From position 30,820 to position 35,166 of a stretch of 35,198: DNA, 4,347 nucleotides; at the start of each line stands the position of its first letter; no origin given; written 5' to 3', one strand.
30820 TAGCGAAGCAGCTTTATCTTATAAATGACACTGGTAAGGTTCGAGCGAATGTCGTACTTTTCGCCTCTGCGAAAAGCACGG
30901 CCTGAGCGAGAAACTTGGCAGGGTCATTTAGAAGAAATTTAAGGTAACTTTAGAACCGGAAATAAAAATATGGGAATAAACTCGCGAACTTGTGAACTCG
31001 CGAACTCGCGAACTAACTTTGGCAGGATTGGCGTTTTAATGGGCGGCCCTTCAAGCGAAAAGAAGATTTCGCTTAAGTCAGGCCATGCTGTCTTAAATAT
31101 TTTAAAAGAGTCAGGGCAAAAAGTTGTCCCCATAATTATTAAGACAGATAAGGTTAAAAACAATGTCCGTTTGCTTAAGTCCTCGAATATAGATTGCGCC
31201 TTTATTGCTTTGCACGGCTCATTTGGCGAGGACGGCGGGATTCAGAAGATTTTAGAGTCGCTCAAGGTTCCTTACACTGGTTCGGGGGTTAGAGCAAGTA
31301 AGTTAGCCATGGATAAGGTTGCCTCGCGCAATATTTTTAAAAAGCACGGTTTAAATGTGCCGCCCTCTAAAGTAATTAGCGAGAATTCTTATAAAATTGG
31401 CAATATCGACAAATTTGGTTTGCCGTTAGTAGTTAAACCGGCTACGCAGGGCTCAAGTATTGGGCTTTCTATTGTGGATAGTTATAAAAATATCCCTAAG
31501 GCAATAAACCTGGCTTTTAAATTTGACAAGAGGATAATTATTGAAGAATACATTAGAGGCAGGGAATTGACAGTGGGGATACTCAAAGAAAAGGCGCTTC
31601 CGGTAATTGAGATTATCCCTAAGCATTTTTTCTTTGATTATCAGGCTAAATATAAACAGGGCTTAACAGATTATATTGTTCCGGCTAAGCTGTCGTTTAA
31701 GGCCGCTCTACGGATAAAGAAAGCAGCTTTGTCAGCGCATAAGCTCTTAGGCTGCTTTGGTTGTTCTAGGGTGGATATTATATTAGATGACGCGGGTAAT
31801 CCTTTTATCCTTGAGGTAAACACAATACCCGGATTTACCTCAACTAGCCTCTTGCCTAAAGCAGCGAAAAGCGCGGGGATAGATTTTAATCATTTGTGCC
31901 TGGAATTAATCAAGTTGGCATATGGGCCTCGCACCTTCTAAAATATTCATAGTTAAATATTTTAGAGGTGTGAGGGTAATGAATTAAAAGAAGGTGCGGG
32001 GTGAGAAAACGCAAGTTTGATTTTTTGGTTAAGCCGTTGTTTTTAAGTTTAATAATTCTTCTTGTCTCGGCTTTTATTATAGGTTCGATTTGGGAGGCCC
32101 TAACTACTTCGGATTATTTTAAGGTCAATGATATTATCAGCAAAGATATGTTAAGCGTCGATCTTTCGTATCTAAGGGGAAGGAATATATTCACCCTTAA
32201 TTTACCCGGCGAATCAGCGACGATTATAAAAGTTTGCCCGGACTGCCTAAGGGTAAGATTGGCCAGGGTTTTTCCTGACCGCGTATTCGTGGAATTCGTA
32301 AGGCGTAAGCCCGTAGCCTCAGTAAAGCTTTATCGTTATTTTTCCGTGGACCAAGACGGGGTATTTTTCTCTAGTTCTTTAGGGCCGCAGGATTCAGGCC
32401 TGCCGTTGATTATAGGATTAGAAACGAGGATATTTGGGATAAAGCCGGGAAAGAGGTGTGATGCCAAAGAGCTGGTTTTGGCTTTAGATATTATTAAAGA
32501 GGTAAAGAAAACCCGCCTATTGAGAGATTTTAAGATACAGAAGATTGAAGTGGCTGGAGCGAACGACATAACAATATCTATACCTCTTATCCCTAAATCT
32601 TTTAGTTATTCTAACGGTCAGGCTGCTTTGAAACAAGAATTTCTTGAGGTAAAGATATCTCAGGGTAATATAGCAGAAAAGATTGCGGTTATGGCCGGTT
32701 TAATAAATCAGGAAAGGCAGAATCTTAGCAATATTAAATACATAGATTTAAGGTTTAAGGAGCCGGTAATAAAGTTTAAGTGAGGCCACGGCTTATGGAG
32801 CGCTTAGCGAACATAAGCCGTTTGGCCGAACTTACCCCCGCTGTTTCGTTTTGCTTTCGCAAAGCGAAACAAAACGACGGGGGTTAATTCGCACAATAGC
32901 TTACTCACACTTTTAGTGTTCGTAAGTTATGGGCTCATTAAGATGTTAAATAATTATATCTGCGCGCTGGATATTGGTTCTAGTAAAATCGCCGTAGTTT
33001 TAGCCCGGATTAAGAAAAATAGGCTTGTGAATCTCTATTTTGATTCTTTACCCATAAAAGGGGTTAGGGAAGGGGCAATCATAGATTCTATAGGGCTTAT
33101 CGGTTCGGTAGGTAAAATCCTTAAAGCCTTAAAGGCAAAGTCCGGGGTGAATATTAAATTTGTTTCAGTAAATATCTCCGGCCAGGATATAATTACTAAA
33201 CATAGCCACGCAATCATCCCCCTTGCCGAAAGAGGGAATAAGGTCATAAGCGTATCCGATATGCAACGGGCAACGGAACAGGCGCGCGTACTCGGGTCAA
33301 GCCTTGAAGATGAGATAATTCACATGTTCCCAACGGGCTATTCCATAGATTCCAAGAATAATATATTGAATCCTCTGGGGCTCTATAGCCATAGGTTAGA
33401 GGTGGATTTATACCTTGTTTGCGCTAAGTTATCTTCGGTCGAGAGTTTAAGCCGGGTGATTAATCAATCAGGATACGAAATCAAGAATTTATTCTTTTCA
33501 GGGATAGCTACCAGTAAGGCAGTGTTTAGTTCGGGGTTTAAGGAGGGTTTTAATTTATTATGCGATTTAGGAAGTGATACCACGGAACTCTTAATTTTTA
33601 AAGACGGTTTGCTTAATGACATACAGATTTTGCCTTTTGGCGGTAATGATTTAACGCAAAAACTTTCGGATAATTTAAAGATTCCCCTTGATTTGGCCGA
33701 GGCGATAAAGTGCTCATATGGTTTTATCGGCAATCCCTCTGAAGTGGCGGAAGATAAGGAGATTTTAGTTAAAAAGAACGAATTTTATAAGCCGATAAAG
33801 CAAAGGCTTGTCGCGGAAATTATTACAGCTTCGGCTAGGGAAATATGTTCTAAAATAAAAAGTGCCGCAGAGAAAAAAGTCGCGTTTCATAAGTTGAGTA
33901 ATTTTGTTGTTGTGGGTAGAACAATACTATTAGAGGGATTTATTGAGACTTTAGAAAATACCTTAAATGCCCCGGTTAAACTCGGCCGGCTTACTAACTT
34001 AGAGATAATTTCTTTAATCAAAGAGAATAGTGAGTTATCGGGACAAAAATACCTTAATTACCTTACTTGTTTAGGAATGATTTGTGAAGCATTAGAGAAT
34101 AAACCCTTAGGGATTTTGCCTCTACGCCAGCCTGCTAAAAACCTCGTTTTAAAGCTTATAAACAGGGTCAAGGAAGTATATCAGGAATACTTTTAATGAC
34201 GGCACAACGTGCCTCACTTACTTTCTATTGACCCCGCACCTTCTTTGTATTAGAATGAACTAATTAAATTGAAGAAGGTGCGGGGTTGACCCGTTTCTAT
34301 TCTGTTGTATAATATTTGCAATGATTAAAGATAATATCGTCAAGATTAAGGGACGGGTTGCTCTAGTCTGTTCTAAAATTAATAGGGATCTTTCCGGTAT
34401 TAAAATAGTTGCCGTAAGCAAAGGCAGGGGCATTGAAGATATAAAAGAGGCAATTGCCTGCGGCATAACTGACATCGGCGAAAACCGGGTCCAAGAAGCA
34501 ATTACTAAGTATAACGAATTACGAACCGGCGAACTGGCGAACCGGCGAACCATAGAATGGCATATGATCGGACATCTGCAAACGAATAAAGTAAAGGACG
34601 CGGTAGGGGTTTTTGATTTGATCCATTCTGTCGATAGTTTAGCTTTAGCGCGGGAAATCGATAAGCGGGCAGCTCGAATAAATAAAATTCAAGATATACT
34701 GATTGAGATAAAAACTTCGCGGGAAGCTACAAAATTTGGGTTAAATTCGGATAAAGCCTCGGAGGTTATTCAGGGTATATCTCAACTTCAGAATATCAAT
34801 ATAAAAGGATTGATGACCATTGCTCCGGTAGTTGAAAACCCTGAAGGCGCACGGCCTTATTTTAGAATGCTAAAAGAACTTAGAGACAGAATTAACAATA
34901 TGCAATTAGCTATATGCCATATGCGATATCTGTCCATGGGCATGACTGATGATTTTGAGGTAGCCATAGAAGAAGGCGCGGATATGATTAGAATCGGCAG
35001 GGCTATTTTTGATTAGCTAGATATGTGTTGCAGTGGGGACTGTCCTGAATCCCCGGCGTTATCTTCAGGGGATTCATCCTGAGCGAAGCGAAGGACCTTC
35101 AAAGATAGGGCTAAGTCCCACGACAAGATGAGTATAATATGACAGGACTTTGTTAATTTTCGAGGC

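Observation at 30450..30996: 413-bp GC-rich non-coding insert flanked by 67-bp direct repeats splits the murB/ddl junction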

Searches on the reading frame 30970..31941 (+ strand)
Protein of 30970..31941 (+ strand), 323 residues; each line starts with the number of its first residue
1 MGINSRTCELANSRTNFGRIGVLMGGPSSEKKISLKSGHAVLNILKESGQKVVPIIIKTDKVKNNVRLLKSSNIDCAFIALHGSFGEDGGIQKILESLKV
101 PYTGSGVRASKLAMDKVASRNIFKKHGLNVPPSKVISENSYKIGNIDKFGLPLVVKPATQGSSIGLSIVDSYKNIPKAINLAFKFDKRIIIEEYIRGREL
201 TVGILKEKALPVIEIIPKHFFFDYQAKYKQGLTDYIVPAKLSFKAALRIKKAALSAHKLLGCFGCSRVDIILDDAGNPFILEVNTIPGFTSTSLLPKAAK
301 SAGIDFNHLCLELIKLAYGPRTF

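Call 14: find_encoding_contigs(protein=window:30970-31941:+, flank=3000, max_places=10)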
Protein window:30970-31941:+ (323 aa): 14 contigs read that carry it; 9 places shown.
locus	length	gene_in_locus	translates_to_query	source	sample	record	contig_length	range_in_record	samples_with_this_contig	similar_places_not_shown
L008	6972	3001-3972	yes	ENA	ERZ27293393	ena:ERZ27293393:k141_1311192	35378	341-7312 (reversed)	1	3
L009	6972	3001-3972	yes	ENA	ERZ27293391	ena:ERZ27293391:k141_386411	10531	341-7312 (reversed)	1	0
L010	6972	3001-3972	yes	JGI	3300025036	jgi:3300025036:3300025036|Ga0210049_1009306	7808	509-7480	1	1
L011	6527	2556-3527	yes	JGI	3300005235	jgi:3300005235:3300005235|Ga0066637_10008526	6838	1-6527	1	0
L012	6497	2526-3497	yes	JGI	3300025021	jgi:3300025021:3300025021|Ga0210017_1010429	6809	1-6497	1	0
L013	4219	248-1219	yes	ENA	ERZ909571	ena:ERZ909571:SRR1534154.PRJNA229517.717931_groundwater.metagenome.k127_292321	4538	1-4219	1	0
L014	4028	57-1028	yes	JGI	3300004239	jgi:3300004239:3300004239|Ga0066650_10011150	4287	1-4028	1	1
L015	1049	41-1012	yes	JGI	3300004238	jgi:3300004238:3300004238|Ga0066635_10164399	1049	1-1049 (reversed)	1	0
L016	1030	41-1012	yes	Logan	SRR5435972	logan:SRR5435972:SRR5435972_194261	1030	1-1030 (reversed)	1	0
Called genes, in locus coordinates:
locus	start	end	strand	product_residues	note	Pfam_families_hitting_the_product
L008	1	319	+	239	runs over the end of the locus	PF13485:Peptidase_MA_2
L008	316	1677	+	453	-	PF01225:Mur_ligase, PF08245:Mur_ligase_M, PF02875:Mur_ligase_C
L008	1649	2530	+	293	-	PF01565:FAD_binding_4, PF02873:MurB_C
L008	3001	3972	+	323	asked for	PF01820:Dala_Dala_lig_N, PF14397:ATPgrasp_ST (faint), PF02222:ATP-grasp (weak), PF02655:ATP-grasp_3, PF02786:CPSase_L_D2 (weak), PF03133:TTL (faint), PF07478:Dala_Dala_lig_C, PF13535:ATP-grasp_4 (weak), +1 more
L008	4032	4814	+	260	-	-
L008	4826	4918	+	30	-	-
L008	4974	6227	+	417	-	PF11104:PilM_2 (faint), PF02491:SHS2_FTSA, PF14450:FtsA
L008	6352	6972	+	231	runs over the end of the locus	PF01168:Ala_racemase_N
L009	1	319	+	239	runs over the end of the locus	PF13485:Peptidase_MA_2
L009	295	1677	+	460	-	PF01225:Mur_ligase, PF08245:Mur_ligase_M, PF02875:Mur_ligase_C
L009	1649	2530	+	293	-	PF01565:FAD_binding_4, PF02873:MurB_C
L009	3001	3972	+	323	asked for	PF01820:Dala_Dala_lig_N, PF14397:ATPgrasp_ST (faint), PF02222:ATP-grasp (weak), PF02655:ATP-grasp_3, PF02786:CPSase_L_D2 (weak), PF03133:TTL (faint), PF07478:Dala_Dala_lig_C, PF13535:ATP-grasp_4 (weak), +1 more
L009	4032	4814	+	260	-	-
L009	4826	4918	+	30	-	-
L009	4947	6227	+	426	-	PF11104:PilM_2 (faint), PF02491:SHS2_FTSA, PF14450:FtsA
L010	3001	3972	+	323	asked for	PF01820:Dala_Dala_lig_N, PF14397:ATPgrasp_ST (faint), PF02222:ATP-grasp (weak), PF02655:ATP-grasp_3, PF02786:CPSase_L_D2 (weak), PF03133:TTL (faint), PF07478:Dala_Dala_lig_C, PF13535:ATP-grasp_4 (weak), +1 more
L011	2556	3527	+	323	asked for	PF01820:Dala_Dala_lig_N, PF14397:ATPgrasp_ST (faint), PF02222:ATP-grasp (weak), PF02655:ATP-grasp_3, PF02786:CPSase_L_D2 (weak), PF03133:TTL (faint), PF07478:Dala_Dala_lig_C, PF13535:ATP-grasp_4 (weak), +1 more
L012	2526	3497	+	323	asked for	PF01820:Dala_Dala_lig_N, PF14397:ATPgrasp_ST (faint), PF02222:ATP-grasp (weak), PF02655:ATP-grasp_3, PF02786:CPSase_L_D2 (weak), PF03133:TTL (faint), PF07478:Dala_Dala_lig_C, PF13535:ATP-grasp_4 (weak), +1 more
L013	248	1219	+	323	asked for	PF01820:Dala_Dala_lig_N, PF14397:ATPgrasp_ST (faint), PF02222:ATP-grasp (weak), PF02655:ATP-grasp_3, PF02786:CPSase_L_D2 (weak), PF03133:TTL (faint), PF07478:Dala_Dala_lig_C, PF13535:ATP-grasp_4 (weak), +1 more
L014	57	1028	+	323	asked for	PF01820:Dala_Dala_lig_N, PF14397:ATPgrasp_ST (faint), PF02222:ATP-grasp (weak), PF02655:ATP-grasp_3, PF02786:CPSase_L_D2 (weak), PF03133:TTL (faint), PF07478:Dala_Dala_lig_C, PF13535:ATP-grasp_4 (weak), +1 more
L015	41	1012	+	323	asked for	PF01820:Dala_Dala_lig_N, PF14397:ATPgrasp_ST (faint), PF02222:ATP-grasp (weak), PF02655:ATP-grasp_3, PF02786:CPSase_L_D2 (weak), PF03133:TTL (faint), PF07478:Dala_Dala_lig_C, PF13535:ATP-grasp_4 (weak), +1 more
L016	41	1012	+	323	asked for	PF01820:Dala_Dala_lig_N, PF14397:ATPgrasp_ST (faint), PF02222:ATP-grasp (weak), PF02655:ATP-grasp_3, PF02786:CPSase_L_D2 (weak), PF03133:TTL (faint), PF07478:Dala_Dala_lig_C, PF13535:ATP-grasp_4 (weak), +1 more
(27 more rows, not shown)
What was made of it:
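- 30970..31941 (+): ddl (D-alanine--D-alanine ligase), complete. Pfam Dala_Dala_lig_N/C in call 14.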

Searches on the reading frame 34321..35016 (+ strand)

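Call 83: search_protein_families(library=pfam, proteins=[window:34321-35016:+], max_evalue=0.00001)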
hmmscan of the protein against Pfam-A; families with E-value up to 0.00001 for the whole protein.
window:34321-35016:+ (231 aa): 1 family
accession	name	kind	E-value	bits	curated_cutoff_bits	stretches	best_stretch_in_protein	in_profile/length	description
PF01168.26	Ala_racemase_N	-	9.1e-20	71.7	24.1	1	27-230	21-216/220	Alanine racemase, N-terminal domain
